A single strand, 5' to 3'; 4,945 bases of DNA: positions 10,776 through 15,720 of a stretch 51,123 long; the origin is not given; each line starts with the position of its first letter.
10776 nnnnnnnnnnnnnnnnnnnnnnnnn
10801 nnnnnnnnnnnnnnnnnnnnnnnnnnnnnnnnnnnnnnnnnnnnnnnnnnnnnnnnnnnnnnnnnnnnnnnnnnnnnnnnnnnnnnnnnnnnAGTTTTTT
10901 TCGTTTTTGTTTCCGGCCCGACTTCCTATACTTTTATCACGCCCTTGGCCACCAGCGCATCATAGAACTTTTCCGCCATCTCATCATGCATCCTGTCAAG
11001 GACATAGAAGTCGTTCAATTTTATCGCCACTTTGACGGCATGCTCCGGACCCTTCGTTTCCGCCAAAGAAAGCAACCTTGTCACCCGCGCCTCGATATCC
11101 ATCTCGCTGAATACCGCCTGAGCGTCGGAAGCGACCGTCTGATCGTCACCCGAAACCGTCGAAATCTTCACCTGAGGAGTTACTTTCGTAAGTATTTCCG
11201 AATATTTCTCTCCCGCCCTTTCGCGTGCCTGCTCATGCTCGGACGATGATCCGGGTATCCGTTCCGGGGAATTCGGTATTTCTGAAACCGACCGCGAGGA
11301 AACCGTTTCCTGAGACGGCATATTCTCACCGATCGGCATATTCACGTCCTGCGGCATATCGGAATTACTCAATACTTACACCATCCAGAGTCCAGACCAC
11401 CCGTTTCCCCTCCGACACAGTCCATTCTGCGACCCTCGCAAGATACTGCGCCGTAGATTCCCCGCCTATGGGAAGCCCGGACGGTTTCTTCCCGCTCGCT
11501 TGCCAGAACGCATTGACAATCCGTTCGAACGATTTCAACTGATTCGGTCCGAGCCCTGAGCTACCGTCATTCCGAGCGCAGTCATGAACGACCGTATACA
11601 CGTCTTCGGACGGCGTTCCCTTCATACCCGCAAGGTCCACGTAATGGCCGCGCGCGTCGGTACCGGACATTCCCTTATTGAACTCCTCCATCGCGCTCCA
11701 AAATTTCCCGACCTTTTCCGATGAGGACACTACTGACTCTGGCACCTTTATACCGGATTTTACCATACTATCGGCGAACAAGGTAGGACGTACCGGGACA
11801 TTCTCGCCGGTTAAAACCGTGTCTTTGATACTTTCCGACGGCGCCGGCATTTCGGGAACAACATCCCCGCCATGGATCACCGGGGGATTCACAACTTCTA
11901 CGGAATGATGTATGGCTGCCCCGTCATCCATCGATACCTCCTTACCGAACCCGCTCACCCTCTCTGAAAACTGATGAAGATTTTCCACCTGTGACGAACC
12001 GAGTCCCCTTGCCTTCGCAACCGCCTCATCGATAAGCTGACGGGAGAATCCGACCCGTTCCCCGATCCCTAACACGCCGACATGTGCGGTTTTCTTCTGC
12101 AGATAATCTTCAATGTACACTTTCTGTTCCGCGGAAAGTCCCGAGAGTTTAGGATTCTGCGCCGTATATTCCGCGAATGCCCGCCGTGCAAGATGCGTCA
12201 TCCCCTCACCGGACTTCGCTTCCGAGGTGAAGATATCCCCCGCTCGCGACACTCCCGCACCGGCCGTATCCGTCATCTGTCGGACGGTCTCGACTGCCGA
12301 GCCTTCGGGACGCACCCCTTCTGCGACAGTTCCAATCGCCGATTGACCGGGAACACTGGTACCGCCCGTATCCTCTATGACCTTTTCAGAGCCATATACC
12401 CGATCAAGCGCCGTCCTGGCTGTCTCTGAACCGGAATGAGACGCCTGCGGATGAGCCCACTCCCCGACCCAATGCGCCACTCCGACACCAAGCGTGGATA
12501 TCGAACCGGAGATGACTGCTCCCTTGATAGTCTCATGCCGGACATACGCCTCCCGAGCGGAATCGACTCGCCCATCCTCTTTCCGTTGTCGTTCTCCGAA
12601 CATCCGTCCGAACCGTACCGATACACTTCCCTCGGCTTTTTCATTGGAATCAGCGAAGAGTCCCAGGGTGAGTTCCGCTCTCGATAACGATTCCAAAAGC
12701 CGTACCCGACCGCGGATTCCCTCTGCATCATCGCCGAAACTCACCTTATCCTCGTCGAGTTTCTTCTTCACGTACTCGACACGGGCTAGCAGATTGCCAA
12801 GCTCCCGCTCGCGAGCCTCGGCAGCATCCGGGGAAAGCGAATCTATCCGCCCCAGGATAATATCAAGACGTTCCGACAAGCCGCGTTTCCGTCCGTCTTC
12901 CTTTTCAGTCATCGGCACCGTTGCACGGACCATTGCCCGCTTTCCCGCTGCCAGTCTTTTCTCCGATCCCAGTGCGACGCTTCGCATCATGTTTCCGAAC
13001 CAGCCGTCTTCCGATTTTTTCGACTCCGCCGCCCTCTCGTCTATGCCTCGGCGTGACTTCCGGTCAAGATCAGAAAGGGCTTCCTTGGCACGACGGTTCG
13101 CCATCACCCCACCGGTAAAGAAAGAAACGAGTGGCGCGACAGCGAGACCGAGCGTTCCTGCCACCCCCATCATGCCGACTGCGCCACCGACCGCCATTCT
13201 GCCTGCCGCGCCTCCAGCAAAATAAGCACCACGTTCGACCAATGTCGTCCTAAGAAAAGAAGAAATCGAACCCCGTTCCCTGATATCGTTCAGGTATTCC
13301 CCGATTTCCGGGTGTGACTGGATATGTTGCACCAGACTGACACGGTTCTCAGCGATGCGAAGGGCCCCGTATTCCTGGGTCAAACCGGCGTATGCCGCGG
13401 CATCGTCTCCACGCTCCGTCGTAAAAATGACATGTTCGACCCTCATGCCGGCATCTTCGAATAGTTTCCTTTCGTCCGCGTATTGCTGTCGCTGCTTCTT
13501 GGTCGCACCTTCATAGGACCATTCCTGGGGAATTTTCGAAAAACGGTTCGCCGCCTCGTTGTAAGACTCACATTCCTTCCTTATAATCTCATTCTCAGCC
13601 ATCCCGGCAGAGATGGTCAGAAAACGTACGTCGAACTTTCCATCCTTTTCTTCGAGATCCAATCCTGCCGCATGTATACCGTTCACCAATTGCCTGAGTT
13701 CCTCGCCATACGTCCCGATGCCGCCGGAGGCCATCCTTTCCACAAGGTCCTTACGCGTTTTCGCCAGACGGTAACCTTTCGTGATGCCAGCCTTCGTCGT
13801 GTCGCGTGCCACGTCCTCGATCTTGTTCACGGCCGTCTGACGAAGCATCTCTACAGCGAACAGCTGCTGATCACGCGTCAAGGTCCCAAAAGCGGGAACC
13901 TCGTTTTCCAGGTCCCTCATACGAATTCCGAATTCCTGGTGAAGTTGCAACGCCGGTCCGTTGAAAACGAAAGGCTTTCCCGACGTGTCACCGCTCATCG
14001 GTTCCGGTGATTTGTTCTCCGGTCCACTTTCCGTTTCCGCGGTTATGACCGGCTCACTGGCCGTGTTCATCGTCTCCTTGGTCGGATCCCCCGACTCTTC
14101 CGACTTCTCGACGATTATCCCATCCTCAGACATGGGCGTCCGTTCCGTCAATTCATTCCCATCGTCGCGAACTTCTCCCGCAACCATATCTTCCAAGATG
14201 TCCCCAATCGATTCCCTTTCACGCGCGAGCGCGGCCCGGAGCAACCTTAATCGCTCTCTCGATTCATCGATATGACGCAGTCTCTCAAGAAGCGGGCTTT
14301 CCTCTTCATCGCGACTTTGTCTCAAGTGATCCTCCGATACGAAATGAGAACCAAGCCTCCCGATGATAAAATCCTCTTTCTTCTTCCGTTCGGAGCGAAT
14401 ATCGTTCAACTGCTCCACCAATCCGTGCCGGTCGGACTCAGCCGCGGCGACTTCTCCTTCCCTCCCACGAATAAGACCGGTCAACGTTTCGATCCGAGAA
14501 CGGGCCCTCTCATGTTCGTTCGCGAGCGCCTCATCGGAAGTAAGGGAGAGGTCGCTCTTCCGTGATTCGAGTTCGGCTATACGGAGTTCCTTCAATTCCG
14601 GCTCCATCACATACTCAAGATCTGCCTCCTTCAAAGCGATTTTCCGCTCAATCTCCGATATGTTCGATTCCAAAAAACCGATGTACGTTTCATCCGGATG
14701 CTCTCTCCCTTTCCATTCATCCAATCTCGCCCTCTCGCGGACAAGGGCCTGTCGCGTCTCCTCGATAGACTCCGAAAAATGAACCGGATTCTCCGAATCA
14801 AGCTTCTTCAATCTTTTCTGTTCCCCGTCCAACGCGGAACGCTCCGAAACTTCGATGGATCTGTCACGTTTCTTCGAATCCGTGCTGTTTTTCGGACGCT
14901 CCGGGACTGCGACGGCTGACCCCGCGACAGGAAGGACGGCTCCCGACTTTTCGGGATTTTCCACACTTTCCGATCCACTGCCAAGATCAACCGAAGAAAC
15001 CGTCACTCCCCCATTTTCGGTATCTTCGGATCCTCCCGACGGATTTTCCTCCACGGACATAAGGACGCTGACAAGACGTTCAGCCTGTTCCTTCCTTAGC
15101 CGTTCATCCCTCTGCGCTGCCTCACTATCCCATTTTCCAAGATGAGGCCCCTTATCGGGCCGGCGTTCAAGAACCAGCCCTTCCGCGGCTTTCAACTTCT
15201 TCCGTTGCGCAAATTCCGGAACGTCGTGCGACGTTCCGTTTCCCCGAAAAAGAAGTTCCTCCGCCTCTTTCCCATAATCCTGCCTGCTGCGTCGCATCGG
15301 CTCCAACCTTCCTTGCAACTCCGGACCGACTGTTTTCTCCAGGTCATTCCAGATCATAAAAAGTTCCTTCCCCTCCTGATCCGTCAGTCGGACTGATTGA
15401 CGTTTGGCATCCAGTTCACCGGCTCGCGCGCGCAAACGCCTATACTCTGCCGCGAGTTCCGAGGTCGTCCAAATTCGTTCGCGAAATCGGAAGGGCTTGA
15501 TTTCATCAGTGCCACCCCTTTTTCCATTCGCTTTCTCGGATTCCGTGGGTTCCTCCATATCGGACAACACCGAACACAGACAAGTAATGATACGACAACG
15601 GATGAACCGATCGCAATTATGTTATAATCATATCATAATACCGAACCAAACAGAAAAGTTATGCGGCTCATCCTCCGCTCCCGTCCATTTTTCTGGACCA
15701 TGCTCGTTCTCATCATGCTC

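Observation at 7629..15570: Orphan VirD4/TraD-like coupling ATPase wired to unknown membrane proteins: candidate non-canonical translocation or surface system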

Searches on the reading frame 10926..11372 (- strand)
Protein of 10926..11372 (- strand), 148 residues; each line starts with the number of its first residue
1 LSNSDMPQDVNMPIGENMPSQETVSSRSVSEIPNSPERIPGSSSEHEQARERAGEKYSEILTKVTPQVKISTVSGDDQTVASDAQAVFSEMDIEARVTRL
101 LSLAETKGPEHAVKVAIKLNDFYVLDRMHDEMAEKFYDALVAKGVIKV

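Call 3: search_protein_families(library=pfam, proteins=[window:10926-11372:-], max_evalue=0.1)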
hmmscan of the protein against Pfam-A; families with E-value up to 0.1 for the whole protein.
window:10926-11372:- (148 aa): 0 families

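Call 4: search_protein_families(library=ncbifam, proteins=[window:10926-11372:-], max_evalue=0.1)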
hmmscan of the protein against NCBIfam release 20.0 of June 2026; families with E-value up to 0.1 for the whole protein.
window:10926-11372:- (148 aa): 0 families

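Call 25: find_homologous_proteins(query=window:10926-11372:-, max_evalue=0.001)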
Query window:10926-11372:- (148 aa): 68 proteins with E <= 0.001 among 87 candidates.
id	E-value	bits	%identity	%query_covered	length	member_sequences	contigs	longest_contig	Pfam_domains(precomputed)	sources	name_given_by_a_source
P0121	2.3e-84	298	100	97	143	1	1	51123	-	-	-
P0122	1.4e-69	250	83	96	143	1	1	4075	-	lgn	-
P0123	7.5e-47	177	65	96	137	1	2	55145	-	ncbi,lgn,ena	ncbi:MAG: hypothetical protein WCL23_02655 [Candidatus Moraniibacteriota bacterium]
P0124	1.1e-46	176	63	97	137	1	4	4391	-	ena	-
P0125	1.1e-38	150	61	93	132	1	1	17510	-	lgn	-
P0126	1.0e-37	147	55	97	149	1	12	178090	-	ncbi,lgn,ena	-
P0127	5.6e-36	141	59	96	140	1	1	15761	-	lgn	-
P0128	9.8e-35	137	55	96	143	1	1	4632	-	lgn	-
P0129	2.2e-34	136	57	96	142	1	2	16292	-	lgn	-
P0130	2.3e-34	136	55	96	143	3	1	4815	-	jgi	jgi:hypothetical protein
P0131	2.3e-34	136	58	92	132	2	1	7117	-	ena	-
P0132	2.4e-34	136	57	91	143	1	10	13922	-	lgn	-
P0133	2.2e-33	133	53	96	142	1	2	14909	-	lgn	-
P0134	2.9e-33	133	57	95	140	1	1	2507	-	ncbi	-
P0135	1.2e-32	131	56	93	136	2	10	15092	-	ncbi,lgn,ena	-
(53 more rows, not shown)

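Call 62: search_solved_structures(query=A2, max_evalue=10)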
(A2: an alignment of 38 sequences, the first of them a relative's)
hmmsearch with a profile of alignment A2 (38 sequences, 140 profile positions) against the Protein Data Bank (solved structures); distinct sequences matched with E-value up to 10: 2.
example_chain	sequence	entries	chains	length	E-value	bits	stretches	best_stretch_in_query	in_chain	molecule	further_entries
2yo3_A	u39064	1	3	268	0.44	14.1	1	26-96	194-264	GENERAL CONTROL PROTEIN GCN4, PUTATIVE INNER MEMBRANE PROTEIN, GENERAL CONTROL PROTEIN GCN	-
5ux6_A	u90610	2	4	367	1.7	12.2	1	72-116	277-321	GDP-fucose protein O-fucosyltransferase 1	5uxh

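Call 68: predict_structure(alignment_id=A2)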
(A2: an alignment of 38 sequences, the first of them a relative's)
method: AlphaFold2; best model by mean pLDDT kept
length: 143 residues; sequences in the alignment: 38
mean_pLDDT: 69.5   pTM: 0.46
mean pLDDT of the five models: 69.5, 69.2, 68.3, 65.1, 63.4
residues with pLDDT >= 90: 67; 70-90: 6; 50-70: 20; < 50: 50
segments of 3 or more residues with pLDDT < 50: 1-4, 6-43, 60-67
pLDDT, mean of each block of 10 residues (from residue 1): 45 38 37 41 52 56 48 90 92 94 93 93 94 94 88
secondary structure, 60 per line:
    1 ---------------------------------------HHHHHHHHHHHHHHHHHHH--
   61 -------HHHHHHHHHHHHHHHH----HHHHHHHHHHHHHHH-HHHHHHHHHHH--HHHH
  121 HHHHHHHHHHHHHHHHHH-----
elements in order: H40-58 H68-83 H88-102 H104-114 H117-138
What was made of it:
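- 10926..11357 (-): 143-aa partner protein ('s148'). Acidic, disordered N-terminal half and a confident four-helix C-terminal domain (aa 68-138). No known family or fold. AF2 pLDDT >90 for aa 70-140 (call 68).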

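Call 70: fold_search(model_id=the predicted structure, library=pdb)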
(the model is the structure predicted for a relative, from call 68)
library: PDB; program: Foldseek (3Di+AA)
matches with E <= 10: 109; with E <= 0.001: 0
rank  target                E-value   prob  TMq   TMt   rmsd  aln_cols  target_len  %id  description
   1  9g25_I                1.3e+00  0.14  0.24  0.16  13.4       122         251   12  snR30 snoRNP - State 1 - Utp23-Krr1-deltaC3 (released 2025-06-18)
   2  6tb2_D                1.6e+00  0.28  0.25  0.12   9.5        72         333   15  Structure of human haptoglobin-hemoglobin bound to S. aureus IsdH (released 2019-12-18)
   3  6xh5_B                1.8e+00  0.14  0.24  0.12  18.0        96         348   24  Hierarchical design of multi-scale protein complexes by combinatorial assembly of oligomeric helical bundle and repeat (released 2021-06-02)
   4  2af7_F                2.0e+00  0.20  0.24  0.28  13.3        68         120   16  Crystal structure of the gamma-carboxymuconolactone decarboxylase from Methanobacterium thermoautotrophicum. Northeast (released 2005-08-09)
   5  2l3l_MODEL_1_A        2.0e+00  0.12  0.22  0.26  12.4       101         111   15  The solution structure of the N-terminal domain of human Tubulin Binding Cofactor C reveals a platform for the (released 2011-09-21)
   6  2pm6_A                2.2e+00  0.09  0.22  0.11  15.5       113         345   18  Crystal Structure of yeast Sec13/31 edge element of the COPII vesicular coat, native version (released 2007-07-03)
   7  3lku_A                2.5e+00  0.13  0.22  0.14  10.5        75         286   16  Crystal structure of S. cerevisiae Get4 in complex with an N-terminal fragment of Get5 (released 2010-06-23)
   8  5nzr_C                2.5e+00  0.11  0.22  0.05  15.0        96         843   19  The structure of the COPI coat leaf (released 2017-06-28)
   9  7x06_A                2.5e+00  0.06  0.19  0.05  17.5       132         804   17  CryoEM structure of chitin synthase 1 from Phytophthora sojae complexed with UDP (released 2022-09-28)
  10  6zl0_A                2.8e+00  0.08  0.22  0.11  15.5       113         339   18  COPII on membranes, outer coat left-handed rod (released 2021-02-17)
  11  4bzj_A                2.8e+00  0.08  0.22  0.06  15.5       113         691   18  The structure of the COPII coat assembled on membranes (released 2013-09-18)
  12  2khm_MODEL_1_A        2.8e+00  0.06  0.20  0.21  17.8       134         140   14  Structure of the C-terminal non-repetitive domain of the spider dragline silk protein ADF-3 (released 2010-04-14)
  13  8z9m_D                2.8e+00  0.06  0.18  0.04  17.9       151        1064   14  Cryo-EM structure of dimeric WDR11-FAM91A1 complex (released 2024-08-14)
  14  8gac                  2.9e+00  0.12  0.20  0.26  14.8        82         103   13  Crystal structure of a high affinity CTLA-4 binder (released 2024-08-21)
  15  6zg5_A                2.9e+00  0.08  0.22  0.11  15.5       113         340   18  COPII on membranes, outer coat right-handed rod, class1 (released 2021-02-17)
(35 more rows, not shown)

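Call 93: search_protein_families(library=padloc, proteins=[window:10926-11357:-], max_evalue=0.01)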
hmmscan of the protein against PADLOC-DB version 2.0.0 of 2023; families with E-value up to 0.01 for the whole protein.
window:10926-11357:- (143 aa): 0 families

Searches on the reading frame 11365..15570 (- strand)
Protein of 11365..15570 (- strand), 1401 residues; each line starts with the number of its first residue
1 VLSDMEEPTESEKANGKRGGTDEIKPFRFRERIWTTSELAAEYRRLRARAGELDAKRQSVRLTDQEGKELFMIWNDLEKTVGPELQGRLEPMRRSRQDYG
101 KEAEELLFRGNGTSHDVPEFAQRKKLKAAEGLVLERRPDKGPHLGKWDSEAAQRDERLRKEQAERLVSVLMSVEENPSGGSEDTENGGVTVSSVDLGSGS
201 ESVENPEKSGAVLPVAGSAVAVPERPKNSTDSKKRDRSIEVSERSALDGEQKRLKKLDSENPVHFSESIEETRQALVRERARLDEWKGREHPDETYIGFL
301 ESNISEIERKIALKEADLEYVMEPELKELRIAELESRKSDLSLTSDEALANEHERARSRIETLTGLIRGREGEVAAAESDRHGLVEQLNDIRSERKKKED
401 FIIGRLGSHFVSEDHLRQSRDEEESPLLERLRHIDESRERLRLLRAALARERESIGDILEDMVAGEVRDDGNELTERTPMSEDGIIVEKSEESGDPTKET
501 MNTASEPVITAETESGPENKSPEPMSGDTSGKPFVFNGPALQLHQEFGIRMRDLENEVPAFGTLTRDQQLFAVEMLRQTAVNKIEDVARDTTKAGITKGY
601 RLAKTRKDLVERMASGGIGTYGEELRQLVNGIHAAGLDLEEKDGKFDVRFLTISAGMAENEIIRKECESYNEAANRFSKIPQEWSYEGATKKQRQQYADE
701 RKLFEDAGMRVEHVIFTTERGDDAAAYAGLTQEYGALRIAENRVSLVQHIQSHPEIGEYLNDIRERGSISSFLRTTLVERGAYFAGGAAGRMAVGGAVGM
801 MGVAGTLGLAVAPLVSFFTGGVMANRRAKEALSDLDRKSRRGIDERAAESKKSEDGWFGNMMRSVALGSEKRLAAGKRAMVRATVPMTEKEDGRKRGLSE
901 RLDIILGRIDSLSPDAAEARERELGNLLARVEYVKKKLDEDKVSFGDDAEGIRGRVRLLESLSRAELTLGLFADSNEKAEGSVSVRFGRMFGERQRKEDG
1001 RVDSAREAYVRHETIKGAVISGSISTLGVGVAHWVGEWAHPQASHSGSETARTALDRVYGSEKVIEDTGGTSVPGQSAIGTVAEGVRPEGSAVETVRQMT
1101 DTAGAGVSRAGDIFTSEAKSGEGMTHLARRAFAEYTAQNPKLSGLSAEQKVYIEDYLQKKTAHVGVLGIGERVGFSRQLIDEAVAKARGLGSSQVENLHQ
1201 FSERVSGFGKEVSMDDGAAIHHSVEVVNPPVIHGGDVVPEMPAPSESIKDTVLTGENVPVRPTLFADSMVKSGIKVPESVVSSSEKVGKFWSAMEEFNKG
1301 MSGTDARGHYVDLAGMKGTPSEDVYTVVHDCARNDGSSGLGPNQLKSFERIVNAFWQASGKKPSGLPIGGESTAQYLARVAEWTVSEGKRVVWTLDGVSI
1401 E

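Call 3: search_protein_families(library=pfam, proteins=[window:11365-15570:-], max_evalue=0.1)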
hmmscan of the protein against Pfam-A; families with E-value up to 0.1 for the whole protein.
window:11365-15570:- (1401 aa): 0 families

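Call 4: search_protein_families(library=ncbifam, proteins=[window:11365-15570:-], max_evalue=0.1)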
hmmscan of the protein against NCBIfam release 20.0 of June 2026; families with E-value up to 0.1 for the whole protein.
window:11365-15570:- (1401 aa): 0 families

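Call 81: search_protein_families(library=pfam, proteins=[window:11365-15570:-], max_evalue=5)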
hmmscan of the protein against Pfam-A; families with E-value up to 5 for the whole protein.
window:11365-15570:- (1401 aa): 0 families
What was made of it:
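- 11365..15570 (-): Giant (1397/1401 aa) membrane protein. It is the local, expanded member of a hypervariable 'upstream large protein' family. It has a charged N-terminal ~790 aa, a Gly/Ala-rich hydrophobic hairpin (aa 792-825, nt 13096-13197), 'domain X' (aa 1114-1208, nt 11947-12231) and a family-defining C-terminal domain (about aa 1286-1388, nt 11407-11715). No Pfam or NCBIfam hits (calls 3, 4, 81).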

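Call 93: search_protein_families(library=padloc, proteins=[window:11368-15570:-], max_evalue=0.01)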
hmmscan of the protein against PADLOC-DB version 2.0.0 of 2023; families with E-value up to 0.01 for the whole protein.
window:11368-15570:- (1401 aa): 1 family
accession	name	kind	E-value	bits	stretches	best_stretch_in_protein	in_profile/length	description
PDLC03859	LmuB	-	0.0029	14.9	0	251-459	345-486/611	-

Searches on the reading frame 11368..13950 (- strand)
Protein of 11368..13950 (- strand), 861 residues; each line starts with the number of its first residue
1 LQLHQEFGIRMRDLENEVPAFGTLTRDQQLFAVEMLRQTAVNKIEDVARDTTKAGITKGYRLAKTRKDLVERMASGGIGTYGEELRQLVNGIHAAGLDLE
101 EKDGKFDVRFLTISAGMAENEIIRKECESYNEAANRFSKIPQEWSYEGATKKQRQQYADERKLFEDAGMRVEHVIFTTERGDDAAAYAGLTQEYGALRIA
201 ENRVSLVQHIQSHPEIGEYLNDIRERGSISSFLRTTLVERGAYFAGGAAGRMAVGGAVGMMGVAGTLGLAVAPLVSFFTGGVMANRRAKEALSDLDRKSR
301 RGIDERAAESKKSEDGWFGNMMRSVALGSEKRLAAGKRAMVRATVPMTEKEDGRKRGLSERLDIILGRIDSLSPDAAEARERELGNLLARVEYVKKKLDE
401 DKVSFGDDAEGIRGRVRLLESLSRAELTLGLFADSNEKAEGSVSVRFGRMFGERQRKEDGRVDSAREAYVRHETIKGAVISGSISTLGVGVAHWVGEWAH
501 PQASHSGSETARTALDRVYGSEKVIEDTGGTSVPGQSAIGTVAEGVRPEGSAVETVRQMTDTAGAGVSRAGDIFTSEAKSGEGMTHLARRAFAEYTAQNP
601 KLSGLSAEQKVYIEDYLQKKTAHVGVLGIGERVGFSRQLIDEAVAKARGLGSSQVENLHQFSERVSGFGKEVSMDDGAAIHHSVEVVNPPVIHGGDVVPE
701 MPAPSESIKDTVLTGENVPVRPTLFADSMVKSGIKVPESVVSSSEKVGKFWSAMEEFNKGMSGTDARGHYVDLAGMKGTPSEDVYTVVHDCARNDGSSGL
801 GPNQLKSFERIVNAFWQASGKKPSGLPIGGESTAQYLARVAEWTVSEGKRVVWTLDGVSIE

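Call 91: find_homologous_proteins(query=window:11368-13950:-, max_evalue=0.001)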
Query window:11368-13950:- (861 aa): 4 proteins with E <= 0.001 among 8000 candidates.
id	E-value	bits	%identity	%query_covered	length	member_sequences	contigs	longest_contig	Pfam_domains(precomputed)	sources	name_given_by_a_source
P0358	0.0e+0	1887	100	100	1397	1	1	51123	-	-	-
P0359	4.9e-161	556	47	75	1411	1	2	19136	-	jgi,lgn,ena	-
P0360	7.8e-138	479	38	95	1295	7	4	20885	-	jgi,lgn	-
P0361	6.6e-136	473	41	77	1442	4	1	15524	-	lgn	-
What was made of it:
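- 11365..15570 (-): Only 3 homologues found in the large protein collection (call 91).
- Checked: The protein collection calls it as 1397 aa from the ATG at 15558 (call 91).
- Tried and rejected: Returned only 3 relatives (call 91).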
